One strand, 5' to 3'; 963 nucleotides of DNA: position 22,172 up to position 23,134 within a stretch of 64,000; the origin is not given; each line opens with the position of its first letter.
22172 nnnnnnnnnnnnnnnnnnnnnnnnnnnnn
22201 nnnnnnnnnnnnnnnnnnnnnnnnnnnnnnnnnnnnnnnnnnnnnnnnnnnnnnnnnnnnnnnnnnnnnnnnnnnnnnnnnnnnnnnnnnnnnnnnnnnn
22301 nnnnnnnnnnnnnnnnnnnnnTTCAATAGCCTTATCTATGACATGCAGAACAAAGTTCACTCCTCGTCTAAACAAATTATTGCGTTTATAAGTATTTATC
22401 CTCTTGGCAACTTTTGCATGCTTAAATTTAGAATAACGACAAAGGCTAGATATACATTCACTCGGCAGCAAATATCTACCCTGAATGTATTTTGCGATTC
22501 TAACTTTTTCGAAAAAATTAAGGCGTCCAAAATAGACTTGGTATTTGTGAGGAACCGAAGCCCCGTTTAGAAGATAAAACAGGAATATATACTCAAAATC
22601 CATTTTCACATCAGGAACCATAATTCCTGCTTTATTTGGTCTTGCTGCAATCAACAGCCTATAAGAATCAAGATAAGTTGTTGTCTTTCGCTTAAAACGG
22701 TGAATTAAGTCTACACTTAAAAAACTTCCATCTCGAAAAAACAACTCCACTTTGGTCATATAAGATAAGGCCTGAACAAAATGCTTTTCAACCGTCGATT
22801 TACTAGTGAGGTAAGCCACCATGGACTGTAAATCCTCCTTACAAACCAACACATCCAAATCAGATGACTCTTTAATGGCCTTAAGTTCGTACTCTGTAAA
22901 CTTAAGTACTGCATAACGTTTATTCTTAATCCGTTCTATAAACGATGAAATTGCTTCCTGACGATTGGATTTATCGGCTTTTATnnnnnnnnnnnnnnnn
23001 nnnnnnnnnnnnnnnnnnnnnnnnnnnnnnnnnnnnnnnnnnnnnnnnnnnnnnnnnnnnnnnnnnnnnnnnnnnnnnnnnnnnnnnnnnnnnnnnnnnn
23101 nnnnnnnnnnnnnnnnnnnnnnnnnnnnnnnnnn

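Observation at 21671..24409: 912-aa fusion of an APH-type kinase, a NTP_transf_5-like nucleotidyltransferase and a dTMP-kinase-like P-loop domain inside the EPS operon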

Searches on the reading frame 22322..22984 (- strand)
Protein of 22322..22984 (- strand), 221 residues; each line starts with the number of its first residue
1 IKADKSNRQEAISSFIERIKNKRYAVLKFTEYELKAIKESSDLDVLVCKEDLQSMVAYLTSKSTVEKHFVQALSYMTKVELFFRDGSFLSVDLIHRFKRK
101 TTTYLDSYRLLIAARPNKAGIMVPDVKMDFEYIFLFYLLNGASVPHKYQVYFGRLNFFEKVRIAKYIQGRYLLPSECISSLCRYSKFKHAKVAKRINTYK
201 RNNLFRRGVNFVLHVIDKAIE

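Call 14: search_solved_structures(query=A2, max_evalue=10)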
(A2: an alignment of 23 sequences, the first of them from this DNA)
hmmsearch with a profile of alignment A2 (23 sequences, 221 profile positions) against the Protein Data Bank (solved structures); distinct sequences matched with E-value up to 10: 4.
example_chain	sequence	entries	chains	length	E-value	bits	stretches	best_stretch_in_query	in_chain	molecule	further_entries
8yn1_B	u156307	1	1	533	0.21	14.4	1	119-191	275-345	Senescence-associated carboxylesterase 101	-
8yn0_E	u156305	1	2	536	0.21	14.4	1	119-191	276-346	Senescence-associated carboxylesterase 101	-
7xjp_B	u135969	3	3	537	0.21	14.4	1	119-191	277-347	Senescence-associated carboxylesterase 101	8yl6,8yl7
4nfu_B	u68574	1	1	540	0.21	14.4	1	119-191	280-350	Senescence-associated carboxylesterase 101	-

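Call 18: search_protein_representatives(alignment_id=A2)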
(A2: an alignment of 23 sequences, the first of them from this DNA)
Query: 23 sequences, 221 profile positions. Proteins with E-value up to 0.001 (for the whole library): 503; up to 1e-10: 417; up to 1e-30: 302. The best 150 are listed.
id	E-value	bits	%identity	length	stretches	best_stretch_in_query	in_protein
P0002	4.0e-74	265.3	-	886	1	2-221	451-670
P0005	9.2e-73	260.8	-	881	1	4-220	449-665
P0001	3.3e-72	259.0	-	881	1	3-219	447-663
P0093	3.3e-72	259.0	-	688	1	4-219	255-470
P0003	2.0e-69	250.0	-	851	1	2-221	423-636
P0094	1.2e-68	247.3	-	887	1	6-221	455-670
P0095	1.7e-68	246.9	-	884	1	3-220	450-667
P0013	1.8e-68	246.8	-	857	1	3-221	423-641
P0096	6.4e-68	245.0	-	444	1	4-220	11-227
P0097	6.0e-67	241.8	-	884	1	6-220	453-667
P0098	3.6e-66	239.3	-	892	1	4-220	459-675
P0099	1.8e-65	237.0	-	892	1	5-220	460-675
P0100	2.1e-65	236.8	-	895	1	3-220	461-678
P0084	8.1e-65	234.9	-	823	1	3-221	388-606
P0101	6.4e-64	231.9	-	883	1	4-221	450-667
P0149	7.9e-54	198.9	-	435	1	3-220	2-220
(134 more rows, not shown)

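Call 31: predict_structure(alignment_id=A3)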
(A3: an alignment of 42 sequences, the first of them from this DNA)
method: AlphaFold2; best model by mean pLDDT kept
length: 221 residues; sequences in the alignment: 42
mean_pLDDT: 96.4   pTM: 0.91
mean pLDDT of the five models: 96.4, 96.2, 96.1, 95.9, 95.6
residues with pLDDT >= 90: 215; 70-90: 3; 50-70: 1; < 50: 2
segments of 3 or more residues with pLDDT < 50: none
pLDDT, mean of each block of 10 residues (from residue 1): 82 98 98 94 98 98 98 98 98 97 97 97 98 98 98 97 97 93 98 97 95 96 90
secondary structure, 60 per line:
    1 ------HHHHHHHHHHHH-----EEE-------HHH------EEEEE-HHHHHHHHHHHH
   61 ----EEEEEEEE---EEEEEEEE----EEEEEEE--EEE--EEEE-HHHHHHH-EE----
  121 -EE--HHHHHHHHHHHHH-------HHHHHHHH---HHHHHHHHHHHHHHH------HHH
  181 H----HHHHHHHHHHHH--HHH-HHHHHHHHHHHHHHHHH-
elements in order: H7-18 E24-26 E43-47 H49-60 E65-72 E76-83 E88-94 E97-99 E102-105 H107-113 H126-138 H146-153 H157-171 H178-181 H186-197 H204-220
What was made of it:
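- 22313..22978 (-): Pol-beta-fold nucleotidyltransferase domain followed by a helical bundle. Key residues: LK motif, D517xD519 (22853-22861), D567 (22709-22711). AF2 pLDDT 96.4 (call 31).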

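Call 34: fold_search(model_id=the predicted structure, library=pdb)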
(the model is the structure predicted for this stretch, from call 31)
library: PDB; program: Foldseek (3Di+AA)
matches with E <= 10: 1137; with E <= 0.001: 5
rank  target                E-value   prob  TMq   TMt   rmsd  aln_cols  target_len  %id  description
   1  4ok0_B                2.3e-05  1.00  0.50  0.49  14.7       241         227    9  Crystal structure of putative nucleotidyltransferase from H. pylori (released 2014-04-09)
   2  4ok0_A                4.6e-05  1.00  0.46  0.45  15.0       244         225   10  Crystal structure of putative nucleotidyltransferase from H. pylori (released 2014-04-09)
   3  3nyb_A                1.3e-04  0.99  0.27  0.20  14.9       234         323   15  Structure and function of the polymerase core of TRAMP, a RNA surveillance complex (released 2010-08-04)
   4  8opt_A                3.0e-04  0.95  0.27  0.11  15.5       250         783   11  Human terminal uridylyltransferase 7 (TUT7/ZCCHC6) bound with pre-let7g miRNA and Lin28A - complex 2 (released 2024-07-24)
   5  5w0n_A                9.3e-04  0.90  0.27  0.18  15.4       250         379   12  Structure of human TUT7 catalytic module (CM) in complex with UMPNPP and U2 RNA (released 2017-06-28)
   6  8exf_A                1.0e-03  0.82  0.27  0.20  17.9       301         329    8  Crystal structure of human FAM46A-BCCIPa complex at 3.2 angstrom resolution (released 2023-03-15)
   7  8opp_A                1.3e-03  0.93  0.29  0.13  14.6       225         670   13  Structure of human terminal uridylyltransferase 7 (hTUT7/ZCCHC6) bound with pre-let7g miRNA and UTPalphaS (released 2024-07-24)
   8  8exe_A                1.8e-03  0.63  0.23  0.18  15.7       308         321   10  Crystal structure of human FAM46A-BCCIPa complex at 3.5 angstrom resolution (released 2023-03-15)
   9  2fcl                  2.0e-03  1.00  0.39  0.51   5.0       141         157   19  Crystal structure of a putative nucleotidyltransferase (tm1012) from Thermotoga maritima at 1.35 A resolution (released 2006-03-14)
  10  5w0o_B                2.0e-03  0.97  0.26  0.19   9.0       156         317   16  Structure of human TUT7 catalytic module (CM) in complex with dsRNA (released 2017-06-28)
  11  5w0m_A                2.0e-03  0.85  0.28  0.19  15.5       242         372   12  Structure of human TUT7 catalytic module (CM) in complex with U5 RNA (released 2017-06-28)
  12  6kal_A                2.1e-03  1.00  0.37  0.20   6.3       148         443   13  Crystal structure of FKRP in complex with Mg ion and CMP (released 2020-01-15)
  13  1f5a                  2.1e-03  1.00  0.24  0.13   6.9       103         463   19  CRYSTAL STRUCTURE OF MAMMALIAN POLY(A) POLYMERASE (released 2000-09-13)
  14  5w0b_A                2.2e-03  1.00  0.26  0.18   5.2       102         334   16  Structure of human TUT7 catalytic module (CM) (released 2017-06-28)
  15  7cqz                  2.2e-03  0.63  0.23  0.17  16.7       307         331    8  crystal structure of mouse FAM46C (TENT5C) (released 2021-06-09)
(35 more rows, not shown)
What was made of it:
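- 22313..22978 (-): Foldseek hits to JHP933/4OK0 (E 2e-5), Trf4, TUT7, TM1012, FKRP and ANT(6) (call 34).
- On Pol-beta-fold nucleotidyltransferase superfamily: Foldseek hits to JHP933, Trf4, TUT7, TM1012, FKRP, poly(A) polymerase and CCA-adding enzymes, probability 0.9-1.0 (calls 31, 34).
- Closest known: DUF1814/AbiEii/MenT-type and other minimal Pol-beta nucleotidyltransferases. Same: JHP933 is the best structural match of the middle domain (E 2e-5, query TM-score 0.50; call 34).
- Checked: Foldseek places it in the Pol-beta NTase fold; the top hit is JHP933/4OK0 (E 2e-5), followed by Trf4, TUT7, TM1012, FKRP and ANT(6) (calls 31, 34).
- Calls 31 and 34 place the middle domain in the NTase fold.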

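Call 39: find_encoding_contigs(protein=P0149, flank=8000, max_places=2)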
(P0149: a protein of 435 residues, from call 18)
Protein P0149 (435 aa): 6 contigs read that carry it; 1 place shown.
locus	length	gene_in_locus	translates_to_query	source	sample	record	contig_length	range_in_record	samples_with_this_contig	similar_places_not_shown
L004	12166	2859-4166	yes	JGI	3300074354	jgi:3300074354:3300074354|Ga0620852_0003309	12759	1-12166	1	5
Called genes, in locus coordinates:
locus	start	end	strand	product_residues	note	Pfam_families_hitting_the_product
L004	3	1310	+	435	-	?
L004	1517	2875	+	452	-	-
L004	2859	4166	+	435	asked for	PF02223:Thymidylate_kin (faint)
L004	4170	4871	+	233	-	PF00132:Hexapep, PF14602:Hexapep_2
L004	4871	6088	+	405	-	PF20706:GT4-conflict, PF00534:Glycos_transf_1, PF13692:Glyco_trans_1_4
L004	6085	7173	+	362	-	PF13439:Glyco_transf_4, PF20706:GT4-conflict (weak), PF00534:Glycos_transf_1, PF13692:Glyco_trans_1_4, PF13524:Glyco_trans_1_2 (weak)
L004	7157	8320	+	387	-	PF09314:DUF1972, PF13439:Glyco_transf_4, PF13579:Glyco_trans_4_4, PF00534:Glycos_transf_1, PF13692:Glyco_trans_1_4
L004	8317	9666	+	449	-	-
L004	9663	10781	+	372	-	PF13439:Glyco_transf_4, PF13579:Glyco_trans_4_4, PF20706:GT4-conflict, PF00534:Glycos_transf_1, PF13692:Glyco_trans_1_4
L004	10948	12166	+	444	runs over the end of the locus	PF04932:Wzy_C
